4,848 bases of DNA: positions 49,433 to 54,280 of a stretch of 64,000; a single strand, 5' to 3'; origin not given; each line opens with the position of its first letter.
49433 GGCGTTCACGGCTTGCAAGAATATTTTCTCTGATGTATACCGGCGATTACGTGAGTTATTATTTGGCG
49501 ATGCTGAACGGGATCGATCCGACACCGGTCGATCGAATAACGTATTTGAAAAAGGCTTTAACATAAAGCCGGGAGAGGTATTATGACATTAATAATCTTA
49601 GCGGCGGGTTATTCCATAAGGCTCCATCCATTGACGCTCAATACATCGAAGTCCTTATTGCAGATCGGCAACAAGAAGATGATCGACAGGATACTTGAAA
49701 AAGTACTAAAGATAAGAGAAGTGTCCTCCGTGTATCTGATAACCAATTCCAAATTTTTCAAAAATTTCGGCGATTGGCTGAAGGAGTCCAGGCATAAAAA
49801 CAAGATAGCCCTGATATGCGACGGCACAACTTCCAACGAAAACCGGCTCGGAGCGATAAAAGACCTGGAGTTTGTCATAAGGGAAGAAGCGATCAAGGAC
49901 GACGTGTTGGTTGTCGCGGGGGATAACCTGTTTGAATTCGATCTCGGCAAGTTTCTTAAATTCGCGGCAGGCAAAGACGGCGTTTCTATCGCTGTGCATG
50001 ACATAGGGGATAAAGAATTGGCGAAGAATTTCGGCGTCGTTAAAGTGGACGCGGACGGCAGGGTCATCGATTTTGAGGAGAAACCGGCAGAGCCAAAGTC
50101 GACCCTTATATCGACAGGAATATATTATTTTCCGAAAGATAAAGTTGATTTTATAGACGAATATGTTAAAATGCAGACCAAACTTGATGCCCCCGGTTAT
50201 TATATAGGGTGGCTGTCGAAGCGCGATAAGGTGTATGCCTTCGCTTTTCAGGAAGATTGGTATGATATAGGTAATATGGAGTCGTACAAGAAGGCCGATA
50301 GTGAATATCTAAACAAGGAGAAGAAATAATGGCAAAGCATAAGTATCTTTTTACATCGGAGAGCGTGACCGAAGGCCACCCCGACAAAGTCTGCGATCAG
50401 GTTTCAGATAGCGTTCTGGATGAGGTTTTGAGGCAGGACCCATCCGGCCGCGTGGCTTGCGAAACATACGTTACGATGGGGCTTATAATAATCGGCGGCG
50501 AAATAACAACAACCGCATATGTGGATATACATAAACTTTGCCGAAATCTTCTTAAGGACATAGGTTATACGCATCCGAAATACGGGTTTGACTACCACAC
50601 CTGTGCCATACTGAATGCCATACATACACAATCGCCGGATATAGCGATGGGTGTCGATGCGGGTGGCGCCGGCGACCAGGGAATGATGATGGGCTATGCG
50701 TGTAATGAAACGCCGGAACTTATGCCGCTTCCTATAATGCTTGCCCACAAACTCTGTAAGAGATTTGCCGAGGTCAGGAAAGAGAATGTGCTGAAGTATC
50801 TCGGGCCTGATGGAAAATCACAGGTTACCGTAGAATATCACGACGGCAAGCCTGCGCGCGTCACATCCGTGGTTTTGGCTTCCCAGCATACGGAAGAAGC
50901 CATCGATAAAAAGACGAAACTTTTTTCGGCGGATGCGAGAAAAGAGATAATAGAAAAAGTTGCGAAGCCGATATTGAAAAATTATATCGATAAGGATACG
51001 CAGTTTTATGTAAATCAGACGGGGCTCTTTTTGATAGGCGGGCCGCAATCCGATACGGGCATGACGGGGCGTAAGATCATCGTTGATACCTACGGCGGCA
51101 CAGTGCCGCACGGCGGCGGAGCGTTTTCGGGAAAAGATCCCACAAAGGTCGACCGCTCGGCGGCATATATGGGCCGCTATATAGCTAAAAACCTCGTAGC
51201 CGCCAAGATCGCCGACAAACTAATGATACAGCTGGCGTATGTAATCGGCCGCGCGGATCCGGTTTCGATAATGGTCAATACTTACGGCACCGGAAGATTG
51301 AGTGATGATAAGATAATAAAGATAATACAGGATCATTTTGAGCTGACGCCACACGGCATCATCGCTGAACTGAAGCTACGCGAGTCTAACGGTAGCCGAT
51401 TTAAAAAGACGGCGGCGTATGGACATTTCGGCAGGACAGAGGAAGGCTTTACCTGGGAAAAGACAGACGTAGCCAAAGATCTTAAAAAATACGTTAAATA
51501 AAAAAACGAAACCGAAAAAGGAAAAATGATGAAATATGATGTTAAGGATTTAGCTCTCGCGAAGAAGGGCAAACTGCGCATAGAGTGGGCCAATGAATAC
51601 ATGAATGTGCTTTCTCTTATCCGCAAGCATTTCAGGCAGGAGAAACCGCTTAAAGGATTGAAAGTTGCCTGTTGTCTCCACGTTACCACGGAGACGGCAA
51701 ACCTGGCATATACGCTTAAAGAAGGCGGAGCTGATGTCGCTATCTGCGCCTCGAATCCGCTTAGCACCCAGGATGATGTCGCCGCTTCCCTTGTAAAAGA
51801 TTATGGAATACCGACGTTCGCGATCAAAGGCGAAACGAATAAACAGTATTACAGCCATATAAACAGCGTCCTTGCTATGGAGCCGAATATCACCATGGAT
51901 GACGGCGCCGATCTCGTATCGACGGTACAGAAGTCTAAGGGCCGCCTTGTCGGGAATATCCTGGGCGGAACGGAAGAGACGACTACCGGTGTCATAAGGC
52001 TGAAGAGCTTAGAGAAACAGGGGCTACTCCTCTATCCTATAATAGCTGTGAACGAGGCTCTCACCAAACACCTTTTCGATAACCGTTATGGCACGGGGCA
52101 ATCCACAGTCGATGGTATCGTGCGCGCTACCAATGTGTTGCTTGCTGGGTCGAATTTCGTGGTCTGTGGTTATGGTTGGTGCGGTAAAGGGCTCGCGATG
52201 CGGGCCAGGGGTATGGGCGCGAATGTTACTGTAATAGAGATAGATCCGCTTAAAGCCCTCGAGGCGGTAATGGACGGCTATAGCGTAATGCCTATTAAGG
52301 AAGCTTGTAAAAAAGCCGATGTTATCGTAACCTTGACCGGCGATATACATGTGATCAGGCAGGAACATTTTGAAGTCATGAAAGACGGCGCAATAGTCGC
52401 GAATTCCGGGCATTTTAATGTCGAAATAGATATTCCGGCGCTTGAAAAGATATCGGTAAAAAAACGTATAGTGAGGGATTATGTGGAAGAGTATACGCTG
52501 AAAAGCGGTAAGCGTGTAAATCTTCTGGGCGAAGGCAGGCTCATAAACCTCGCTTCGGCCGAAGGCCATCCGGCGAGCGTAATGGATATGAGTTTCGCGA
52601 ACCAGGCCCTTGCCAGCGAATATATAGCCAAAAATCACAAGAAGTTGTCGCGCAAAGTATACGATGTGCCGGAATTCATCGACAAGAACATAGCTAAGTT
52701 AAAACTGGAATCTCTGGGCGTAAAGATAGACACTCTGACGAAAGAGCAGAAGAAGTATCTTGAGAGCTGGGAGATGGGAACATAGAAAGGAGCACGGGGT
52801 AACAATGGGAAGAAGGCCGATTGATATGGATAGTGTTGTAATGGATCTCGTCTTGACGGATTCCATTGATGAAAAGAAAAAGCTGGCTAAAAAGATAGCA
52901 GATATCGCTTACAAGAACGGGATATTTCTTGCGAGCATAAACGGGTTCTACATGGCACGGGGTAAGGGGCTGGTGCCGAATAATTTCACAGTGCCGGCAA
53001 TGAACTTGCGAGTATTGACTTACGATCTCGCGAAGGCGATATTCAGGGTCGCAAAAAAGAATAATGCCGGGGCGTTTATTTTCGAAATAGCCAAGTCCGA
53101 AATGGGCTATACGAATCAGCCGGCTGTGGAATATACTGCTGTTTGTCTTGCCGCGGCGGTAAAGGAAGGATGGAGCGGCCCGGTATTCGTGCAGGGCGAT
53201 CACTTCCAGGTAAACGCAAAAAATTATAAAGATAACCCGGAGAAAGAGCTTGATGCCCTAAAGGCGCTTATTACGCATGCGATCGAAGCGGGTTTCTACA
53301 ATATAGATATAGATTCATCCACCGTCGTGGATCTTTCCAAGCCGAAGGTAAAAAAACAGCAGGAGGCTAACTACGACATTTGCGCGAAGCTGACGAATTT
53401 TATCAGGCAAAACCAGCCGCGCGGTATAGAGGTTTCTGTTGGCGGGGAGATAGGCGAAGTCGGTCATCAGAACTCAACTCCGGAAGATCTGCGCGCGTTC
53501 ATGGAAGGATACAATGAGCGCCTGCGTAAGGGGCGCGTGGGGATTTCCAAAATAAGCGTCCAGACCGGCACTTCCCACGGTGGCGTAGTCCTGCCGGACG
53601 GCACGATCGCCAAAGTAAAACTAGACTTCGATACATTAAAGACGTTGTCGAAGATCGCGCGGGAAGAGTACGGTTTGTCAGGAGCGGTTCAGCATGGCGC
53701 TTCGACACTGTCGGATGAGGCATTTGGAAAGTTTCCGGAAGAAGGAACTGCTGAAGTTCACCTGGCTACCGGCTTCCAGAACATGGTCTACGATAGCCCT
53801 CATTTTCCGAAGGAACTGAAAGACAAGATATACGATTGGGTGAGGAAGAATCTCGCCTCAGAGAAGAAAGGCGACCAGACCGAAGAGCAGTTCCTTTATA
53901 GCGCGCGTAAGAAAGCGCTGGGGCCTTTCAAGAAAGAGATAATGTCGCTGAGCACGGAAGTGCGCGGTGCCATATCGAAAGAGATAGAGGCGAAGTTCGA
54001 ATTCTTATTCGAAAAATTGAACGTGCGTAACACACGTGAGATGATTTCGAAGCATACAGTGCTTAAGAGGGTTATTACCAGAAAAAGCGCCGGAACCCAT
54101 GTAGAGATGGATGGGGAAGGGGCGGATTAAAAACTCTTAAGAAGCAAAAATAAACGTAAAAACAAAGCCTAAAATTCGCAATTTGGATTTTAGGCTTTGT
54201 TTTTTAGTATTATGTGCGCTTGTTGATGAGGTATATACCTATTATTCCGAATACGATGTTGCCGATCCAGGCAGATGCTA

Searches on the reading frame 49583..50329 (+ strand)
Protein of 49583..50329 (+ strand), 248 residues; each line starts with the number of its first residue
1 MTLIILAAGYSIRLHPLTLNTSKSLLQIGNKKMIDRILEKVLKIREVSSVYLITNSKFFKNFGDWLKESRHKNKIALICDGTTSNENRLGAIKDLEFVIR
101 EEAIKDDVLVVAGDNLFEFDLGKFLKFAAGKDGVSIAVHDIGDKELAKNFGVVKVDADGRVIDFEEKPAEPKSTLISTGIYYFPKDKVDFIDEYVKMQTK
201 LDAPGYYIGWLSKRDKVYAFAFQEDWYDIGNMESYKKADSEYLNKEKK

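Call 49: search_protein_families(library=pfam, proteins=[window:49583-50329:+], max_evalue=0.00001)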
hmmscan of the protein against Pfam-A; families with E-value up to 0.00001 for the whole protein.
window:49583-50329:+ (248 aa): 2 families
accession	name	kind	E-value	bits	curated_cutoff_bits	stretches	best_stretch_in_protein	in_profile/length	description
PF00483.29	NTP_transferase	-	7.9e-41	140.7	21.2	1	4-243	3-243/245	Nucleotidyl transferase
PF12804.13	NTP_transf_3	-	1.1e-06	29.4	27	1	4-138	2-120/160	MobA-like NTP transferase domain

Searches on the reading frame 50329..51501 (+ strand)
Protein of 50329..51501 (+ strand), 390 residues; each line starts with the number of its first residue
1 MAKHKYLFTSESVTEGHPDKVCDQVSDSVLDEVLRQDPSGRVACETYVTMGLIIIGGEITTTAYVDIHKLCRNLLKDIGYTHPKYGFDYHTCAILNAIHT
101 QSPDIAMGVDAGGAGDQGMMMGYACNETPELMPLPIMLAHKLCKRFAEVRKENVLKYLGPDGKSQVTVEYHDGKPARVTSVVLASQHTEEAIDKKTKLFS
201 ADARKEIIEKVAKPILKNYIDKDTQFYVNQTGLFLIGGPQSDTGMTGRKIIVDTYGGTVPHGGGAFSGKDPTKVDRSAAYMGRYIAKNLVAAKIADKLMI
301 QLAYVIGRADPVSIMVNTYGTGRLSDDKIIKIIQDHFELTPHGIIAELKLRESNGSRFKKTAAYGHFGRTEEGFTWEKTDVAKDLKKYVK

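Call 49: search_protein_families(library=pfam, proteins=[window:50329-51501:+], max_evalue=0.00001)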
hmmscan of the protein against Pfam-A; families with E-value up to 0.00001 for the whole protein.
window:50329-51501:+ (390 aa): 3 families
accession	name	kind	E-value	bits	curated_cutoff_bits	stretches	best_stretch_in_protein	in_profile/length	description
PF02773.21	S-AdoMet_synt_C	-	2.2e-62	209.5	25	1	236-378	1-138/138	S-adenosylmethionine synthetase, C-terminal domain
PF00438.25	S-AdoMet_synt_N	-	8.6e-44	148.6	33.1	1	5-103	1-99/99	S-adenosylmethionine synthetase, N-terminal domain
PF02772.21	S-AdoMet_synt_M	-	4.1e-43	146.8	29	1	113-234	3-120/120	S-adenosylmethionine synthetase, central domain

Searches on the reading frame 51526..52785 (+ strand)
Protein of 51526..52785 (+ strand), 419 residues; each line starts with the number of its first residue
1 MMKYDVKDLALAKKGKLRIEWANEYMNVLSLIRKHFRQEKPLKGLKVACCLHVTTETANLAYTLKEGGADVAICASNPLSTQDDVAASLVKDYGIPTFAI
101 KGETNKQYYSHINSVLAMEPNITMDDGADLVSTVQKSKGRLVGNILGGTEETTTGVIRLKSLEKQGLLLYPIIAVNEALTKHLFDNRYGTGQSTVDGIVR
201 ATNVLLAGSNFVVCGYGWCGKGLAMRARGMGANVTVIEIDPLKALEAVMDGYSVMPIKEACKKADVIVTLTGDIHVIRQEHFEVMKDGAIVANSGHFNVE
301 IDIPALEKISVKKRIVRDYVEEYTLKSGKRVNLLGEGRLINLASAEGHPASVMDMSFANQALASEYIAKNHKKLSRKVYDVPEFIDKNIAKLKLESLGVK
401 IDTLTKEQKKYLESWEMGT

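Call 49: search_protein_families(library=pfam, proteins=[window:51526-52785:+], max_evalue=0.00001)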
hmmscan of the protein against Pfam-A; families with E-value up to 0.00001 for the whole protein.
window:51526-52785:+ (419 aa): 4 families
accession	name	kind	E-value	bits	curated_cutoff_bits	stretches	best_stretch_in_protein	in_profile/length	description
PF05221.23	AdoHcyase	-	1.6e-63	215.1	25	2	3-136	1-138/299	S-adenosyl-L-homocysteine hydrolase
PF00670.27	AdoHcyase_NAD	-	6.6e-53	179.6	27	1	186-346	1-161/162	S-adenosyl-L-homocysteine hydrolase, NAD binding domain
PF07991.19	KARI_N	-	2.2e-09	37.6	20.6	1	206-302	2-102/165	Acetohydroxy acid isomeroreductase, NADPH-binding domain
PF02826.25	2-Hacid_dh_C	-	3.7e-09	36.7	25.1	1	204-298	32-130/178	D-isomer specific 2-hydroxyacid dehydrogenase, NAD binding domain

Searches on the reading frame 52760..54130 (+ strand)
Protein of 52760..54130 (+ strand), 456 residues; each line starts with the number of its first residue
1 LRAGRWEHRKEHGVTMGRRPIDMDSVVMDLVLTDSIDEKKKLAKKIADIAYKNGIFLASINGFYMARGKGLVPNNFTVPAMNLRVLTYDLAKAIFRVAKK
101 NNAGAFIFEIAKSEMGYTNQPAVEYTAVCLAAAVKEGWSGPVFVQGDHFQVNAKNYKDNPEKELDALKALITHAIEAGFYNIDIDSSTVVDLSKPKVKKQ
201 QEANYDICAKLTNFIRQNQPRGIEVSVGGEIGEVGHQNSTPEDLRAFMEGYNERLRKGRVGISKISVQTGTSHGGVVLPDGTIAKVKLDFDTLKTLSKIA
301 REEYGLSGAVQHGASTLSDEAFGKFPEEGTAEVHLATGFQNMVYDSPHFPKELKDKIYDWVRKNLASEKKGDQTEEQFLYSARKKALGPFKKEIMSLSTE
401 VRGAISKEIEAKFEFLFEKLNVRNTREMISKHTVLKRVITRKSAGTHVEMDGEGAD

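Call 49: search_protein_families(library=pfam, proteins=[window:52760-54130:+], max_evalue=0.00001)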
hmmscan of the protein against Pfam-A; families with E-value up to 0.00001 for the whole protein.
window:52760-54130:+ (456 aa): 1 family
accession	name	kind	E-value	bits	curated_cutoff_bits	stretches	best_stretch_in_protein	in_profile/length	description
PF01116.26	F_bP_aldolase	-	4.5e-17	62.9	25.5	1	74-351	13-242/277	Fructose-bisphosphate aldolase class-II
